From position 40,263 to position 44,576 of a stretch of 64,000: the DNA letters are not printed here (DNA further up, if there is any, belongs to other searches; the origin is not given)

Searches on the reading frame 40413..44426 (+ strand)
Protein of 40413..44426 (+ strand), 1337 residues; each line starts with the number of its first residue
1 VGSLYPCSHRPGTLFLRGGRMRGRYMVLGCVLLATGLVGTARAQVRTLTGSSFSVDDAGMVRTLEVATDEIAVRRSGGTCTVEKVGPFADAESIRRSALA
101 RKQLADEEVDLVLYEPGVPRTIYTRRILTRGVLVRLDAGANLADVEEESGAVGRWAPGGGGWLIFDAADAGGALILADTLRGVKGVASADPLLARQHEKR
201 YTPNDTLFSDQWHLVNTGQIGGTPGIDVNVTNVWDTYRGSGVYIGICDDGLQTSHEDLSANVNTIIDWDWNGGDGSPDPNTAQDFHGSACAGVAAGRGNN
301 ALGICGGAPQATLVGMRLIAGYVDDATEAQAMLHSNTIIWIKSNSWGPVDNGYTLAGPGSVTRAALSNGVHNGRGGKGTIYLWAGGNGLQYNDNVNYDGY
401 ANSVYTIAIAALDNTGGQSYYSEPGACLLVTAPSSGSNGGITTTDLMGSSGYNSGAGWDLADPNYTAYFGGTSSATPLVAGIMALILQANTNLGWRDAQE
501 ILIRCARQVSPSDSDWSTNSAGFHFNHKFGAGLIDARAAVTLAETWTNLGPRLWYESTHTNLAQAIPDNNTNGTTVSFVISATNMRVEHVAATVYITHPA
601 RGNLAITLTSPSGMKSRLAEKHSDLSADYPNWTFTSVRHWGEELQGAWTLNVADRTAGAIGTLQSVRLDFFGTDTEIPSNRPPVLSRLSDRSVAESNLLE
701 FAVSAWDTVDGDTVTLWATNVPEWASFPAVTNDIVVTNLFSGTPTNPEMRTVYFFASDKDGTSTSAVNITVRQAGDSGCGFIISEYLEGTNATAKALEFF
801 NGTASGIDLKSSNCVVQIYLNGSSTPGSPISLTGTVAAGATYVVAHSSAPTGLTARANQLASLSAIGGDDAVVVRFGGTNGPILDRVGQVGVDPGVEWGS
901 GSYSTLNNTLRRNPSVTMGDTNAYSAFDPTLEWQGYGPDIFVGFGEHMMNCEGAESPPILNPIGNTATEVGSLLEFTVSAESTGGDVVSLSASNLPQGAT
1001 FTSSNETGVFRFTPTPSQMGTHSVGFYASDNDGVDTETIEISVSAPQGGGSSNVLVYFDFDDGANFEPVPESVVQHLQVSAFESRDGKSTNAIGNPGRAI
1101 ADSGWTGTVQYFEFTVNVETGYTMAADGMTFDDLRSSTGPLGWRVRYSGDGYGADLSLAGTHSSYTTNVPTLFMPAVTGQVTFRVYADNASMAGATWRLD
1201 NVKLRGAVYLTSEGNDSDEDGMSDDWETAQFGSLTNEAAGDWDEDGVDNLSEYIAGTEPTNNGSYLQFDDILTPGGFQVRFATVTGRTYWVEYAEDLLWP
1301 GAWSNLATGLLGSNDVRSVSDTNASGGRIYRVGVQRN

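Call 13: search_protein_families(library=pfam, proteins=[window:40413-44426:+], max_evalue=0.001)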
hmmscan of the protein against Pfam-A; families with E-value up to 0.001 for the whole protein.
window:40413-44426:+ (1337 aa): 4 families
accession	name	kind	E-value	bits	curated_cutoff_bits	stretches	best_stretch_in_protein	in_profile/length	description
PF00082.27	Peptidase_S8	-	4.8e-37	128.3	21.8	1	239-532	1-288/288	Subtilase family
PF01483.27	P_proprotein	-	3.6e-24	85.1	21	1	587-670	1-86/86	Proprotein convertase P-domain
PF00932.25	LTD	-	3.8e-07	30.9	34.3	1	782-889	9-107/109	Lamin Tail Domain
PF17963.7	Big_9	-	1.5e-05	26.2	23.6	1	957-1041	3-88/89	Bacterial Ig domain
